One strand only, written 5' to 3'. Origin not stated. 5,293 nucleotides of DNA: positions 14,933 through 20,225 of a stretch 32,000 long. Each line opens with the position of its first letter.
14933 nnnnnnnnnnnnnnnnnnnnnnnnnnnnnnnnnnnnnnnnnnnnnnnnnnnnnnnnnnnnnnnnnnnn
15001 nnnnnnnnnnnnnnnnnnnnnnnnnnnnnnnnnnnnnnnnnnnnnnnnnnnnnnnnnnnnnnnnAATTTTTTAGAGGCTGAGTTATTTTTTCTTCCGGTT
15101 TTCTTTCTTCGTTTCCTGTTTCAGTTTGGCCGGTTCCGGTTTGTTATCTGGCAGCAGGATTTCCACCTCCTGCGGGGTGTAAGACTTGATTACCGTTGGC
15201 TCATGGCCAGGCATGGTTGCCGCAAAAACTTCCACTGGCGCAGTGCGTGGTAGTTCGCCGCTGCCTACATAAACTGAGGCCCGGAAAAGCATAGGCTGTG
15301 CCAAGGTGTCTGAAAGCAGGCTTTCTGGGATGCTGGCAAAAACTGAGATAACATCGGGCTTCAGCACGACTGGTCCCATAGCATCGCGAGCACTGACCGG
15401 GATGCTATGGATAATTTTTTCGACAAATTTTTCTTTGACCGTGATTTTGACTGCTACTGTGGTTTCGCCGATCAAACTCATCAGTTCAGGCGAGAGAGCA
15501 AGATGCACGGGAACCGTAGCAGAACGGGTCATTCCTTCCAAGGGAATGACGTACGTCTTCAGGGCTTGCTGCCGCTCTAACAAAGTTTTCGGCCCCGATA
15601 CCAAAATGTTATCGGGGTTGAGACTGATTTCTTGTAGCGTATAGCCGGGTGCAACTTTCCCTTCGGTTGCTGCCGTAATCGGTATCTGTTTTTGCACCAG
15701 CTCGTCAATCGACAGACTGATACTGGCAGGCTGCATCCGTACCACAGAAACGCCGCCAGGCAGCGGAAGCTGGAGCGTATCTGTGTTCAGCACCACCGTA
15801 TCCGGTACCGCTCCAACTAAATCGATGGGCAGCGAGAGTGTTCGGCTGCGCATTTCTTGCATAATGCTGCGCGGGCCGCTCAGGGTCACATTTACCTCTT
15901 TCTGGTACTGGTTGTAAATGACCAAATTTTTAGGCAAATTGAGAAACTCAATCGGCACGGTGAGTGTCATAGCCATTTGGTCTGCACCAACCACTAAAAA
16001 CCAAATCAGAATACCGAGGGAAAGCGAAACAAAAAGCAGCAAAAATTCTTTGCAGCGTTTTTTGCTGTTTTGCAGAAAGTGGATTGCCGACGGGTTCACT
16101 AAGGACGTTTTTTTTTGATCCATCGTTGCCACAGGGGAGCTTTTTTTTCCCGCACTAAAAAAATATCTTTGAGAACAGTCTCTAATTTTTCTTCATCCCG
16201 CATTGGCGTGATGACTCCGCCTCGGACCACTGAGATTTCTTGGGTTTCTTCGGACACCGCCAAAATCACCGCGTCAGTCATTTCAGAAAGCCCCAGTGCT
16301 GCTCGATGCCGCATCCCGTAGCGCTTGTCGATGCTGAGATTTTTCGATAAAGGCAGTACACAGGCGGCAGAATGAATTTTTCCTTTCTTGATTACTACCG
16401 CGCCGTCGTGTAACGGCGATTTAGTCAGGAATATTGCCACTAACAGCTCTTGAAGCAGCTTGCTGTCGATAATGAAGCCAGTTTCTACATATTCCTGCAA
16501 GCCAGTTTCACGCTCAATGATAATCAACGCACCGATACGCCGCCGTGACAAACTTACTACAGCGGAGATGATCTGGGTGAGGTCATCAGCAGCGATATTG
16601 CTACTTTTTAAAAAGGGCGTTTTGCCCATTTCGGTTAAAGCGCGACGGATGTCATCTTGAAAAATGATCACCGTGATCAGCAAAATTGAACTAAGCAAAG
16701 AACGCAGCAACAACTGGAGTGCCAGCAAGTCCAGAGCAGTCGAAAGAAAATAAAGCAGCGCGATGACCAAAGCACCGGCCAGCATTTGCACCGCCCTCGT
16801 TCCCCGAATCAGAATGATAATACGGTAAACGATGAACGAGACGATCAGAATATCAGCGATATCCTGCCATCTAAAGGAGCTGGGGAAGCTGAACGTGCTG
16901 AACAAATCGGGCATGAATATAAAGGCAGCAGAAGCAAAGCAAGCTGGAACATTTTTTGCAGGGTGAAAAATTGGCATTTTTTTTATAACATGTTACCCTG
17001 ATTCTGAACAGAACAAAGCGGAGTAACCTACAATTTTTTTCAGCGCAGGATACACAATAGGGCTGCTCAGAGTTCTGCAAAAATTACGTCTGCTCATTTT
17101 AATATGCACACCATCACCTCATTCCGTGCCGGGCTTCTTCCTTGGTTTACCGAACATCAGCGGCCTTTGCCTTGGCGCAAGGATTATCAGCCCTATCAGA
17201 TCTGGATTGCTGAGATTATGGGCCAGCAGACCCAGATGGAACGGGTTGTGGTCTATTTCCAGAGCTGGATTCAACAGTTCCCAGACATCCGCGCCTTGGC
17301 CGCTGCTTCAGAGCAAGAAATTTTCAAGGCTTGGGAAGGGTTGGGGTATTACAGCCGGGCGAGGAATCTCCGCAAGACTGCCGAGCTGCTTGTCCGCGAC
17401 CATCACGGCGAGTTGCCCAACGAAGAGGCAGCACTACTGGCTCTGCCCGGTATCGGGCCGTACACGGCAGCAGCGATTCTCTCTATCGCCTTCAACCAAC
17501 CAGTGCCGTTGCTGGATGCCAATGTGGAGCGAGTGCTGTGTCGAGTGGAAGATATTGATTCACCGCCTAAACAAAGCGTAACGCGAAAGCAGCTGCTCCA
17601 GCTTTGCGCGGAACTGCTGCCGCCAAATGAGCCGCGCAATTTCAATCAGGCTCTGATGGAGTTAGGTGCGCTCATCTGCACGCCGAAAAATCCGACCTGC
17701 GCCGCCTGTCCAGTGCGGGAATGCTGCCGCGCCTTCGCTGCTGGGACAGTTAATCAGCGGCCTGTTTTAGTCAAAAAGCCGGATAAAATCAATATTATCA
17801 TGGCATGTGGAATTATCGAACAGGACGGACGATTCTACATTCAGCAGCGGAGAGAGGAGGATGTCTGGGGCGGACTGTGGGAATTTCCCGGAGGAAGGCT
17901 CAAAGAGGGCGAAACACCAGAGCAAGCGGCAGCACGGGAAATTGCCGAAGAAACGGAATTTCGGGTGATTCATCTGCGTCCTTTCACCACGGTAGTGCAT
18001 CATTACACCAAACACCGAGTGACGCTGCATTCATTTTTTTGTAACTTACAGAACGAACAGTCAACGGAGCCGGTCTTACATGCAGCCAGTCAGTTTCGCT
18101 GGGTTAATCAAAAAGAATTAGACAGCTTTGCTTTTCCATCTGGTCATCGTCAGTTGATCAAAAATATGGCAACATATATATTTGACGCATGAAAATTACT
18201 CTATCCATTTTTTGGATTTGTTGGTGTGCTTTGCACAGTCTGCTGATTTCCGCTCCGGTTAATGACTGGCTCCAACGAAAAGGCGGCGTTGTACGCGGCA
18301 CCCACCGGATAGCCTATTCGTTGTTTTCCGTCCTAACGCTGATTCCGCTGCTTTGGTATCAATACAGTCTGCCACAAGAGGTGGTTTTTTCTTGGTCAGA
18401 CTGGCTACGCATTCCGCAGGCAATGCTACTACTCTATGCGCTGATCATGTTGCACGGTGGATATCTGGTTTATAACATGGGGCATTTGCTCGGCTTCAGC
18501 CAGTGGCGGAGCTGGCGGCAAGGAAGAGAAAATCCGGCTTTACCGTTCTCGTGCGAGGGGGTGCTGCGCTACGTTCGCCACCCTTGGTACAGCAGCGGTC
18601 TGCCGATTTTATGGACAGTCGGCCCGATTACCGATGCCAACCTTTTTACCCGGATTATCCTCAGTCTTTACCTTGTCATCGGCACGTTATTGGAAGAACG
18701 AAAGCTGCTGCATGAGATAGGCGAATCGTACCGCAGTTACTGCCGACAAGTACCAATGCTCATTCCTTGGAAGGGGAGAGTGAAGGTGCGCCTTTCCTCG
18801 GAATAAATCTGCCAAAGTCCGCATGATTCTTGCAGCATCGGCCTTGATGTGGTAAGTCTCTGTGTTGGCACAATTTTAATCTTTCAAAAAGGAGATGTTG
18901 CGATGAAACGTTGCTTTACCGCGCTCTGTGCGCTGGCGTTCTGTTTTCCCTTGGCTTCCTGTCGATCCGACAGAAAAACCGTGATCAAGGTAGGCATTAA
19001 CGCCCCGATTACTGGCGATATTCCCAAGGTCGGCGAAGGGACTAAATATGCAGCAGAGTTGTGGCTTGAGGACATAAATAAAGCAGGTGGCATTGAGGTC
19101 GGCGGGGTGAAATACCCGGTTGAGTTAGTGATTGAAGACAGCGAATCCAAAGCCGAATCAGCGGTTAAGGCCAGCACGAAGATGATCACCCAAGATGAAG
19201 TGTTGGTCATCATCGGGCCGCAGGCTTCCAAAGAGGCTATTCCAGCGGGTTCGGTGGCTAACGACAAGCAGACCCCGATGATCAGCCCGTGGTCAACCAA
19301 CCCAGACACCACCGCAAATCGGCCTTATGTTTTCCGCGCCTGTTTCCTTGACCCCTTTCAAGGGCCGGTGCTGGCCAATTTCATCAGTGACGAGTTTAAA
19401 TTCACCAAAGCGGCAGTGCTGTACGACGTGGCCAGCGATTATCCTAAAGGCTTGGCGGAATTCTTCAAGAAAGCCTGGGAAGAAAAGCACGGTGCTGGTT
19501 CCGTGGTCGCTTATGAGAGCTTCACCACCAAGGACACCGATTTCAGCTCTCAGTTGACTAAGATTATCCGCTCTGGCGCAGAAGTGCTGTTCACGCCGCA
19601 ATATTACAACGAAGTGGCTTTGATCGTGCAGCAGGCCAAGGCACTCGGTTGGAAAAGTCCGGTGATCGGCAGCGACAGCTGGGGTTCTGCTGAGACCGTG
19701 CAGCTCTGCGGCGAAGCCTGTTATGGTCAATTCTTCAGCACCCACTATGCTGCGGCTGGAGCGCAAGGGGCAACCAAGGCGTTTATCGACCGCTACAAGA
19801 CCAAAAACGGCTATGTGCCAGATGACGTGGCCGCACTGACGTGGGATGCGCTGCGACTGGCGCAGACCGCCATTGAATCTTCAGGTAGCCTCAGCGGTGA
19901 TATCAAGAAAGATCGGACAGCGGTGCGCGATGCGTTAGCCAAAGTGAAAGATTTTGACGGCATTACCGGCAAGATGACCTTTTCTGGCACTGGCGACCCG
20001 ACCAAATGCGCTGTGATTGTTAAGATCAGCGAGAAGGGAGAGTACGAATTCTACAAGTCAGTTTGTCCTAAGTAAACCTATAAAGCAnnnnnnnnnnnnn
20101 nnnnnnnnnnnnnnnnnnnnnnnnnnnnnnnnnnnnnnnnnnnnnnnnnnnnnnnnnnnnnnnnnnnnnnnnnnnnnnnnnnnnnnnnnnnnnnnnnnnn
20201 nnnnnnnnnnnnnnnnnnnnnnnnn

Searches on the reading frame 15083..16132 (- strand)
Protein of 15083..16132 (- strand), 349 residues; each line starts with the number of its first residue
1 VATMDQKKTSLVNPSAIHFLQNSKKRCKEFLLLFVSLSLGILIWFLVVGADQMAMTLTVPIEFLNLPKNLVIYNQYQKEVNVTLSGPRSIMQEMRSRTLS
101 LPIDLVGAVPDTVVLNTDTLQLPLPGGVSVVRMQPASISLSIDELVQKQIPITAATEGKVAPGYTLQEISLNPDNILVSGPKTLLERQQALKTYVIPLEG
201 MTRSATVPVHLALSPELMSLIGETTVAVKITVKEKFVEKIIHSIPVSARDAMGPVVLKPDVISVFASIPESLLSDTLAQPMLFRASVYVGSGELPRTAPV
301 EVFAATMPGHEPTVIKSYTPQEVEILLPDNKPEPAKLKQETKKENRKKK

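Call 15: search_protein_families(library=pfam, proteins=[window:15083-16132:-], max_evalue=0.001)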
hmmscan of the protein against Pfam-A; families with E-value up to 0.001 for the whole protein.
window:15083-16132:- (349 aa): 1 family
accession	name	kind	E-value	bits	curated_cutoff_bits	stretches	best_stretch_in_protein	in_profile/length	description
PF07949.17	YbbR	-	1e-17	64.7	22.3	2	150-230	1-81/81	YbbR-like protein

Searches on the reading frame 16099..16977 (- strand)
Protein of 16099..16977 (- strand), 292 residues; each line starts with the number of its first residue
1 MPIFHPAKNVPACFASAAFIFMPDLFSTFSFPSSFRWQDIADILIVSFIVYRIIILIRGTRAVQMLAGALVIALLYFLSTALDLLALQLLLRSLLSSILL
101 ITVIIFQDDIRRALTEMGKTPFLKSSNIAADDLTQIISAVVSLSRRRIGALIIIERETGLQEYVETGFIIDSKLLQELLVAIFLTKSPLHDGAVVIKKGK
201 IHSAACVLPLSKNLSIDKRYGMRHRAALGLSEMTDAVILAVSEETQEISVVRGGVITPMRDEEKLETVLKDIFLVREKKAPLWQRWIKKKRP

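Call 15: search_protein_families(library=pfam, proteins=[window:16099-16977:-], max_evalue=0.001)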
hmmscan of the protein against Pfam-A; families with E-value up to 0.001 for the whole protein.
window:16099-16977:- (292 aa): 2 families
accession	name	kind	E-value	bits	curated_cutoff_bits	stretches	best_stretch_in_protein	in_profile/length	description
PF02457.21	DAC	-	4.9e-42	142.7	27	1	138-255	2-118/119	DisA bacterial checkpoint controller nucleotide-binding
PF19293.4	CdaA_N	-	1.2e-07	32.2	23.8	1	34-110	4-81/81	CdaA N-terminal transmembrane domain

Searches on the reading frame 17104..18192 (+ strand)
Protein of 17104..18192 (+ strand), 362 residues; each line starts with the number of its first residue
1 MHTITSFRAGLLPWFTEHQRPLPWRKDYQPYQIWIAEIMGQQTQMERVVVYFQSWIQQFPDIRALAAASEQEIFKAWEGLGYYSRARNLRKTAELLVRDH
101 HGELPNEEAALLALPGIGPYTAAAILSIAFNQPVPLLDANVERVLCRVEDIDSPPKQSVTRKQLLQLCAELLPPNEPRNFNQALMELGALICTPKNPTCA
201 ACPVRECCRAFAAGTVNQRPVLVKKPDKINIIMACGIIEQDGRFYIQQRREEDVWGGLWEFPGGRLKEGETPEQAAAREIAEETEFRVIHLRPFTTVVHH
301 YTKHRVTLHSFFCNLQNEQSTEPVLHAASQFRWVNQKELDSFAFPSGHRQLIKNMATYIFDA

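Call 15: search_protein_families(library=pfam, proteins=[window:17104-18192:+], max_evalue=0.001)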
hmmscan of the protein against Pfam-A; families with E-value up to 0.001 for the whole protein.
window:17104-18192:+ (362 aa): 5 families
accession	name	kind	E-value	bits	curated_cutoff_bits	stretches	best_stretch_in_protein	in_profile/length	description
PF14815.12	NUDIX_4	-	6.8e-29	100.4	35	1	235-353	3-112/113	NUDIX domain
PF00730.31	HhH-GPD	-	1e-21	77.8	26.2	1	35-169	1-107/108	HhH-GPD superfamily base excision DNA repair protein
PF00293.34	NUDIX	-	1.9e-19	70.4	21.1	1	234-354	8-133/134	NUDIX domain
PF00633.29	HHH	-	7.2e-07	29.2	24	1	100-128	2-30/30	Helix-hairpin-helix motif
PF14520.12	HHH_5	-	0.00099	20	27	0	110-151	3-43/57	Helix-hairpin-helix domain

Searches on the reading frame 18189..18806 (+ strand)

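Call 15: search_protein_families(library=pfam, proteins=[window:18189-18806:+], max_evalue=0.001)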
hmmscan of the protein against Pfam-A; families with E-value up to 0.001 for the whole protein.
window:18189-18806:+ (205 aa): 1 family
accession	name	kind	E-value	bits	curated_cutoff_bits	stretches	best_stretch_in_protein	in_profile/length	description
PF07298.16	NnrU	-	5.5e-08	33.1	24.7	1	8-136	5-107/188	NnrU protein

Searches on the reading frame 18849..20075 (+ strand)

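Call 15: search_protein_families(library=pfam, proteins=[window:18849-20075:+], max_evalue=0.001)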
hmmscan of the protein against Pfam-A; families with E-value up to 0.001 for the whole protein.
window:18849-20075:+ (408 aa): 3 families
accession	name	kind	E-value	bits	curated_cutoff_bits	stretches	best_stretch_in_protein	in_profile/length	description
PF13458.12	Peripla_BP_6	-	1.2e-55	190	31.7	1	46-397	2-342/343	Periplasmic binding protein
PF01094.35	ANF_receptor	-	4.2e-25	89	25.4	1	68-385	5-341/353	Receptor family ligand binding region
PF13433.12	Peripla_BP_5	-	3.7e-15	56.3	27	2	46-127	1-78/363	Periplasmic binding protein domain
